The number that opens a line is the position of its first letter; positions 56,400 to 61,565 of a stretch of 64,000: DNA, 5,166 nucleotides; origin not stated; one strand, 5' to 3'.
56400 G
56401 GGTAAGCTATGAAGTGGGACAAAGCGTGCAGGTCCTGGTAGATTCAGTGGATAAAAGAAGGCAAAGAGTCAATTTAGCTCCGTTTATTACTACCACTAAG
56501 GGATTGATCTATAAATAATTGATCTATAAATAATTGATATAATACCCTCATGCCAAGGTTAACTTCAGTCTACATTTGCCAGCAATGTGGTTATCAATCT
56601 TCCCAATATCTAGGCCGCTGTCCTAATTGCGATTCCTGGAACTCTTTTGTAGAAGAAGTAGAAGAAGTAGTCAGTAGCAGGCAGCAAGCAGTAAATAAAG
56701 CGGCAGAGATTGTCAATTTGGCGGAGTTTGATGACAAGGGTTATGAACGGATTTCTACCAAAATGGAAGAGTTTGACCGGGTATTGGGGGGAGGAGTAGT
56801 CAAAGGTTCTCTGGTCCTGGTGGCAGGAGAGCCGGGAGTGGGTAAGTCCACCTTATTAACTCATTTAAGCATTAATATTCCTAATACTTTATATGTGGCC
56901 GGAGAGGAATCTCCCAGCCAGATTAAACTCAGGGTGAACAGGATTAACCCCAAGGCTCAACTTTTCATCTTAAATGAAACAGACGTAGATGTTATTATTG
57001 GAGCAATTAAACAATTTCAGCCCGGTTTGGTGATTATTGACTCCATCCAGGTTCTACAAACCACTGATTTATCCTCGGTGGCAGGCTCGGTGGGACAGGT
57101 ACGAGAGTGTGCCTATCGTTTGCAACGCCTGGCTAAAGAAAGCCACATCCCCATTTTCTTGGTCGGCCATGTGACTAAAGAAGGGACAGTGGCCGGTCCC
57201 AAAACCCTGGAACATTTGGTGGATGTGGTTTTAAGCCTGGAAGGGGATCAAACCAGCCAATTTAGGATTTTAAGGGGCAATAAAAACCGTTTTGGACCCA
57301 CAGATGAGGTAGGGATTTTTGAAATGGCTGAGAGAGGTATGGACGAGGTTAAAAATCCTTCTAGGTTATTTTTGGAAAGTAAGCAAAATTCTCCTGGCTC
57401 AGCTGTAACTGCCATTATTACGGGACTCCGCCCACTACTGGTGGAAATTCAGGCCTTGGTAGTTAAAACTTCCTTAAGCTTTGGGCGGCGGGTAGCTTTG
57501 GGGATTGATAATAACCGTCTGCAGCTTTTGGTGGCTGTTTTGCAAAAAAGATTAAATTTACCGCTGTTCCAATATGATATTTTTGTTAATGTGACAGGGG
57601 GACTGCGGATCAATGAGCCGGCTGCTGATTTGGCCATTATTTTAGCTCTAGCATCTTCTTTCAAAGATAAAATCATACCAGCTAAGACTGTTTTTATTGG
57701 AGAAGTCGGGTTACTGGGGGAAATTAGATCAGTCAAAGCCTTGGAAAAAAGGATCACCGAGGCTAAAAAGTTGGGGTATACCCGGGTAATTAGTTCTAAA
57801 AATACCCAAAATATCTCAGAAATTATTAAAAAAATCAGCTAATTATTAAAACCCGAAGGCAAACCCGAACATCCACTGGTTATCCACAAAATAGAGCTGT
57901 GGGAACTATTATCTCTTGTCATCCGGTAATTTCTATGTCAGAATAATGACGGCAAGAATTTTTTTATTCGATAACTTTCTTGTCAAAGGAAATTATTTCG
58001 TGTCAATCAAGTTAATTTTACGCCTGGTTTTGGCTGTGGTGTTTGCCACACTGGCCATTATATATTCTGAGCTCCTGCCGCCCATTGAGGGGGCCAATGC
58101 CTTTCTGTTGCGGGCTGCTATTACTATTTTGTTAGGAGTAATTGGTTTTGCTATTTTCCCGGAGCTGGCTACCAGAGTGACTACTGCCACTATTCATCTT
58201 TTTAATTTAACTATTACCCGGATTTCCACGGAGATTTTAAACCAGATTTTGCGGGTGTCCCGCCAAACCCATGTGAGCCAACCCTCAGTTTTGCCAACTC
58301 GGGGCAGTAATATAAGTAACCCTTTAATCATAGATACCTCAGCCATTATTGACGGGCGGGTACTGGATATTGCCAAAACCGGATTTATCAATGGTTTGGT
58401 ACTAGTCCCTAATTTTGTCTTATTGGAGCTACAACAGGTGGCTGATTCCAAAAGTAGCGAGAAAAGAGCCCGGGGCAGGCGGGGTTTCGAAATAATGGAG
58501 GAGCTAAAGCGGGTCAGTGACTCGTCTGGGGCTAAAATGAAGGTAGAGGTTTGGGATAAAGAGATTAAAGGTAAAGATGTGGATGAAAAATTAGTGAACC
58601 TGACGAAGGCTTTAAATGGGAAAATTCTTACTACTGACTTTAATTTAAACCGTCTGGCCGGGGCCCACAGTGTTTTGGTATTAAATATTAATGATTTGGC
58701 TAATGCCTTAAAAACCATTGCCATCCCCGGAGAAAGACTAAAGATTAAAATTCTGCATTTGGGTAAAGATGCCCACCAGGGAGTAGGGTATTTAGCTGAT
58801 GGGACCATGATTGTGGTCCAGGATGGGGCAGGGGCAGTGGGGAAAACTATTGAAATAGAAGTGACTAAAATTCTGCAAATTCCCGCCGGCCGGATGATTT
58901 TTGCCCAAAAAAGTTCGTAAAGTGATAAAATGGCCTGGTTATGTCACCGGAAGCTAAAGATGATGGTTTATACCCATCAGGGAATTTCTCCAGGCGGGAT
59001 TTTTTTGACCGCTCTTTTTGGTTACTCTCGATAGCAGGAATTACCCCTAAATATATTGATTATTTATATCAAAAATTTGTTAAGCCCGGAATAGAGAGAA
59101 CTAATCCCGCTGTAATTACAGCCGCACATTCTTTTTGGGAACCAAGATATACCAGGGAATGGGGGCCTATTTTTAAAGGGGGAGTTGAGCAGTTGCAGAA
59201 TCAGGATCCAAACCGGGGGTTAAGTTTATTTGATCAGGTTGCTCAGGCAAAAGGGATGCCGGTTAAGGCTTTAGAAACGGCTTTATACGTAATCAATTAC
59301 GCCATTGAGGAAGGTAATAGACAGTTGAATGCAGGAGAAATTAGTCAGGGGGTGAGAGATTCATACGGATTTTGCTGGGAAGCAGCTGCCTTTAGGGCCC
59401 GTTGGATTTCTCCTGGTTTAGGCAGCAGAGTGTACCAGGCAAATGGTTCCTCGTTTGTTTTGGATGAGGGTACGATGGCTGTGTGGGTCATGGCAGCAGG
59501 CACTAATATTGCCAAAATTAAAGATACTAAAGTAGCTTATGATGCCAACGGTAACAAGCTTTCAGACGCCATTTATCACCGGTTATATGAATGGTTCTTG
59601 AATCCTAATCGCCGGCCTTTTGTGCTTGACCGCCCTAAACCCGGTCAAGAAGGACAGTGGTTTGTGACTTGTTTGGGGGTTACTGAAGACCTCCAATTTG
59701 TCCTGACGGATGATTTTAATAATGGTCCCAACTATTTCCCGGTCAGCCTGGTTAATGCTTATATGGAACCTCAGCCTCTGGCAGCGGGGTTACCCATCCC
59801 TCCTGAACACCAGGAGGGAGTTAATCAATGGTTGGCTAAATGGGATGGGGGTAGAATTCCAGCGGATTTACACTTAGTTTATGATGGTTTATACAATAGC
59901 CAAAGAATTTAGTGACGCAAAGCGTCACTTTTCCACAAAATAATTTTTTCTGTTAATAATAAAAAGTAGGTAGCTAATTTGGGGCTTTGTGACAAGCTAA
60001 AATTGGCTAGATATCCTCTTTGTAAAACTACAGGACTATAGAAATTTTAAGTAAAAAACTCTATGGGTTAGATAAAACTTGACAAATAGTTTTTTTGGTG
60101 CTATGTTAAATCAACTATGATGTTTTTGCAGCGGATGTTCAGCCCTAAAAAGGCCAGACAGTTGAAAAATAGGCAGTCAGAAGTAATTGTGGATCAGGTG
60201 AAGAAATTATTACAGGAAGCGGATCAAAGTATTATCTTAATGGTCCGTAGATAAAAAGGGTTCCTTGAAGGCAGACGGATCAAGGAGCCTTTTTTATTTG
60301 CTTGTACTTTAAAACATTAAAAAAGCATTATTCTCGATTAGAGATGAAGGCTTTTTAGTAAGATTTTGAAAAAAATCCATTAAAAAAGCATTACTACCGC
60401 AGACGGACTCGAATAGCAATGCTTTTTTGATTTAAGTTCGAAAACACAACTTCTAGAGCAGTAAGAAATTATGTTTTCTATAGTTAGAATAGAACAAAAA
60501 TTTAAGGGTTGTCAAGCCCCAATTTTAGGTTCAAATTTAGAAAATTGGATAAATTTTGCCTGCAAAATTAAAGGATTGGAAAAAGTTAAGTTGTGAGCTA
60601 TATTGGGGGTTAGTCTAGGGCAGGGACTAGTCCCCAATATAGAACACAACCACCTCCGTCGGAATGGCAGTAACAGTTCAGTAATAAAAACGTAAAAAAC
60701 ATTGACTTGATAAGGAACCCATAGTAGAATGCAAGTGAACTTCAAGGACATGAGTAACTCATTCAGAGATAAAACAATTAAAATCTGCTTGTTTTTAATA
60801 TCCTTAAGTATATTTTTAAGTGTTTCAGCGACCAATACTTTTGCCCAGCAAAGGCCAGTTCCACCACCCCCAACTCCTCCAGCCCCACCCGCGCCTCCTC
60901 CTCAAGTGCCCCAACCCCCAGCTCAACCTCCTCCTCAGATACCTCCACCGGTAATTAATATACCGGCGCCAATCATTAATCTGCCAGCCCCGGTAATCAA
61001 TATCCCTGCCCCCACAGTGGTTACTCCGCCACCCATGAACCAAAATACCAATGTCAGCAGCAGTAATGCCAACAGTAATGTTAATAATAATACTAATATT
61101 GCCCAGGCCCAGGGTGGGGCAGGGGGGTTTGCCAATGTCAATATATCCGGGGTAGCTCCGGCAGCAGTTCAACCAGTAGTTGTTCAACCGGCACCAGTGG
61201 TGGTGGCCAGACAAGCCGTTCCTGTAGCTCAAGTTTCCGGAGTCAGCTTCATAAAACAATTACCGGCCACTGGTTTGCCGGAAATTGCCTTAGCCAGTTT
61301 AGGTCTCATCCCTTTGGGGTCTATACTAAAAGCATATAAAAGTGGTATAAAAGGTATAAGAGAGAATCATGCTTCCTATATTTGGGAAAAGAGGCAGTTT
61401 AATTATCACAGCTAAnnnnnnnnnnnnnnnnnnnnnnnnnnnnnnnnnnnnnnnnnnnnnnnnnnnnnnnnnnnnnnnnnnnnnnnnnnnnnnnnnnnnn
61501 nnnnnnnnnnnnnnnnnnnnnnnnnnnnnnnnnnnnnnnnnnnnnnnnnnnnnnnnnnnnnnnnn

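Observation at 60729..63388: Three-gene family of secreted low-complexity proteins; two end in LPATG and share near-identical DNA blocks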

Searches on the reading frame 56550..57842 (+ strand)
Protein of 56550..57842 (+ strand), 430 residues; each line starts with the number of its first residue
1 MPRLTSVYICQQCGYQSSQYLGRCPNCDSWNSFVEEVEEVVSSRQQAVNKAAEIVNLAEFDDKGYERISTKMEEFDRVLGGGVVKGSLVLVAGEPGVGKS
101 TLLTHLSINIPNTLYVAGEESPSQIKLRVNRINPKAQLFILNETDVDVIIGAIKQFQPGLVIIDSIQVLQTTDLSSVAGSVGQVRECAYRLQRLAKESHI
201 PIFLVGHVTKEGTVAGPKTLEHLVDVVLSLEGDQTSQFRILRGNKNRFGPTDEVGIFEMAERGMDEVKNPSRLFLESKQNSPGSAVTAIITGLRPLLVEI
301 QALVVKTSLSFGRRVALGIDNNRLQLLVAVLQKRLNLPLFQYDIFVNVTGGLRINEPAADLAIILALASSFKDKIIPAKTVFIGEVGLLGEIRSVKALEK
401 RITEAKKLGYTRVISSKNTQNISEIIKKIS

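Call 5: search_protein_families(library=pfam, proteins=[window:56550-57842:+], max_evalue=0.1)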
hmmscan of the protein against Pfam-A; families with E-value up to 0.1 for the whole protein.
window:56550-57842:+ (430 aa): 25 families
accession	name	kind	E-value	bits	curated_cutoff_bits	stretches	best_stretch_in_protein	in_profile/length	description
PF13481.12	AAA_25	-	1.7e-13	51.1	27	1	68-212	15-194/195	AAA domain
PF18073.7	Zn_ribbon_LapB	-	3.1e-13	49.6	25.7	1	8-35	1-28/28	Rubredoxin metal binding domain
PF06745.19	ATPase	-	4.6e-13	49.5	26.6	2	69-131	2-69/231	KaiC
PF03796.21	DnaB_C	-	3.2e-09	37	27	2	68-111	2-44/255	DnaB-like helicase C terminal domain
PF13541.12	ChlI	-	4.7e-07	30.2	27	1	341-417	42-119/121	Subunit ChlI of Mg-chelatase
PF05362.19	Lon_C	-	1.7e-05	24.9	21.1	1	341-429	93-183/205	Lon protease (S16) C-terminal proteolytic domain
PF13479.12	AAA_24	-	0.00016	22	27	1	89-133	5-46/195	AAA domain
PF08423.17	Rad51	-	0.00016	21.5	22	1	67-119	7-59/244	Rad51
PF13191.12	AAA_16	-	0.00019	22.4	32.6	1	77-112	18-50/167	AAA ATPase domain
PF13401.12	AAA_22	-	0.00037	21.2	27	1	87-207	6-123/130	AAA domain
PF00493.29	MCM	-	0.0011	18.5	23.3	1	89-173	60-137/224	MCM P-loop domain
PF03193.22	RsgA_GTPase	-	0.0022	18.3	30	1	83-107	103-127/174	RsgA GTPase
PF20720.3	nSTAND3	-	0.0026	17.9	27.2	1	87-129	18-61/155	Novel STAND NTPase 3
PF23442.1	DUF7125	-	0.0052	16.4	29.1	1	67-121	3-56/207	Family of unknown function (DUF7125)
PF05729.18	NACHT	-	0.0053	17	26.7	1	88-110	2-24/167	NACHT domain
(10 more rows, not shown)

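Call 6: search_protein_families(library=ncbifam, proteins=[window:56550-57842:+], max_evalue=0.1)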
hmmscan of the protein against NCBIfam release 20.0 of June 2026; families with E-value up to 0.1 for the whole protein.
window:56550-57842:+ (430 aa): 42 families (the best 25 are shown)
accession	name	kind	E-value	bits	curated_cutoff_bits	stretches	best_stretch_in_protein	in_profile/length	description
TIGR00416.1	sms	equivalog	1.5e-162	541.5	403.05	1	4-420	4-434/454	DNA repair protein RadA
TIGR02902.1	spore_lonB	equivalog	1.7e-16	60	723.3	1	327-429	412-515/531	ATP-dependent protease LonB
NF006799.0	PRK09302.1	equivalog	4.1e-12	45.4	408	1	66-213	253-412/515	circadian clock protein KaiC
TIGR02903.1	spore_lon_C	equivalog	8.9e-12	44.3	678.8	1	329-425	498-595/615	Lon family ATP-dependent protease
TIGR03881.1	KaiC_arch_4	hypoth_equivalog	8.6e-11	42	247.8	1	66-156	1-80/231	KaiC domain-containing protein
NF006606.0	PRK09165.1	equivalog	1e-10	40.8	540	1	38-117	170-248/497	replicative DNA helicase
TIGR00665.1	DnaB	equivalog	8.5e-09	34.7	385.25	1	39-111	150-220/435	replicative DNA helicase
TIGR03877.1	thermo_KaiC_1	hypoth_equivalog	6.8e-08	32.3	307.25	1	66-131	2-71/238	KaiC domain-containing protein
TIGR03600.1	phage_DnaB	exception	3.4e-07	29.6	498.65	1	46-124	155-237/421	phage replicative helicase, DnaB family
NF052589.1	ArlH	equivalog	4e-07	30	215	1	71-105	5-39/229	archaellum protein ArlH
TIGR00763.1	lon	equivalog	7.7e-07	28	608.05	1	350-429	695-775/795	endopeptidase La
NF008755.0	PRK11788.1-3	equivalog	1.5e-06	27.8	430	1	6-38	352-384/388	lipopolysaccharide assembly protein LapB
NF004723.0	PRK06067.1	subfamily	2.4e-06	27.3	194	1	64-105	12-53/243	flagellar accessory protein FlaH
TIGR02237.1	recomb_radB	equivalog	3.7e-06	27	172.4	1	76-264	2-209/210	DNA repair and recombination protein RadB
NF006320.0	PRK08533.1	equivalog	3.9e-06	26.6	215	1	67-106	5-44/230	flagellar accessory protein FlaH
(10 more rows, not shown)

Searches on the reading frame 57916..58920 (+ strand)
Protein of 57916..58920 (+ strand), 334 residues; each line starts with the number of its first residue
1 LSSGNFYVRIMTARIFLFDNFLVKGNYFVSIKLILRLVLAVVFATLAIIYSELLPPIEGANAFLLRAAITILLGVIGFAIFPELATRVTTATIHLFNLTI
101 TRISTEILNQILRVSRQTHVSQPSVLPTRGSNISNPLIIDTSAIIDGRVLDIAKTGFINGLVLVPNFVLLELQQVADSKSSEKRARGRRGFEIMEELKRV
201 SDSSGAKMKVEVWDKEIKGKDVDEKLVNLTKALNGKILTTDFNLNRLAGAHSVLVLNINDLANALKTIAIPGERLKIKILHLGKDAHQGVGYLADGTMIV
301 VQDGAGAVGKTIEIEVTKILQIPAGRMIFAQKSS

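Call 5: search_protein_families(library=pfam, proteins=[window:57916-58920:+], max_evalue=0.1)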
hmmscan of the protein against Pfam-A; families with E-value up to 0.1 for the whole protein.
window:57916-58920:+ (334 aa): 3 families
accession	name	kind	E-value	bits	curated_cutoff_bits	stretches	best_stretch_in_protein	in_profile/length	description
PF01850.27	PIN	-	1.2e-06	29.6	23.6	1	138-249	2-119/120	PIN domain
PF01938.26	TRAM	-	0.00019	21.7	21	1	272-319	5-51/61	TRAM domain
PF13638.12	PIN_4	-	0.018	15.8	21.9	1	138-255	2-128/132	PIN domain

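Call 6: search_protein_families(library=ncbifam, proteins=[window:57916-58920:+], max_evalue=0.1)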
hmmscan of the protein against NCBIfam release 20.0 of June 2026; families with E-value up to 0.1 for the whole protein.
window:57916-58920:+ (334 aa): 1 family
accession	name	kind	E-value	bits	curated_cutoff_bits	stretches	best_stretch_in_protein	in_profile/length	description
NF010335.0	PRK13764.1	equivalog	2.4e-07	29.7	340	1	136-260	5-132/613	ATPase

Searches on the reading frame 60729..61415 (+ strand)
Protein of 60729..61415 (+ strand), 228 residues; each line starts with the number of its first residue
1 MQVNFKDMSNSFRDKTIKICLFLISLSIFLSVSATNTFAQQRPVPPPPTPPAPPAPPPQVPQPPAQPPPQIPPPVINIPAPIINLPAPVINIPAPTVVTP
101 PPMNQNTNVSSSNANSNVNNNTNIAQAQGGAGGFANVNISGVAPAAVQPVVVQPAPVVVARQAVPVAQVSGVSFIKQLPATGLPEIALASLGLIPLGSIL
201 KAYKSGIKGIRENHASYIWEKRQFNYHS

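Call 5: search_protein_families(library=pfam, proteins=[window:60729-61415:+], max_evalue=0.1)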
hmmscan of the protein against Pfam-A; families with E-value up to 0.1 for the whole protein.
window:60729-61415:+ (228 aa): 0 families

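Call 6: search_protein_families(library=ncbifam, proteins=[window:60729-61415:+], max_evalue=0.1)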
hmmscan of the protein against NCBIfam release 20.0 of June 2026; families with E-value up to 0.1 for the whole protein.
window:60729-61415:+ (228 aa): 0 families

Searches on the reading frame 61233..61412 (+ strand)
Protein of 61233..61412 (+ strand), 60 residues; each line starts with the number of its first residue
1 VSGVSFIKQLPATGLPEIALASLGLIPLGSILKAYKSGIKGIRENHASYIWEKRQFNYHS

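Call 43: search_protein_families(library=ncbifam, proteins=[window:61233-61412:+], max_evalue=10)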
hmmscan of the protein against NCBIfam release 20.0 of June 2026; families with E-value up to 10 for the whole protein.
seq(60 aa): 0 families

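Call 44: search_protein_families(library=pfam, proteins=[window:61233-61412:+], max_evalue=10)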
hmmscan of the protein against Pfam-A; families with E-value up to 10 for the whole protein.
seq(60 aa): 0 families
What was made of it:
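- The curated LPXTG models do not match (calls 43, 44).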
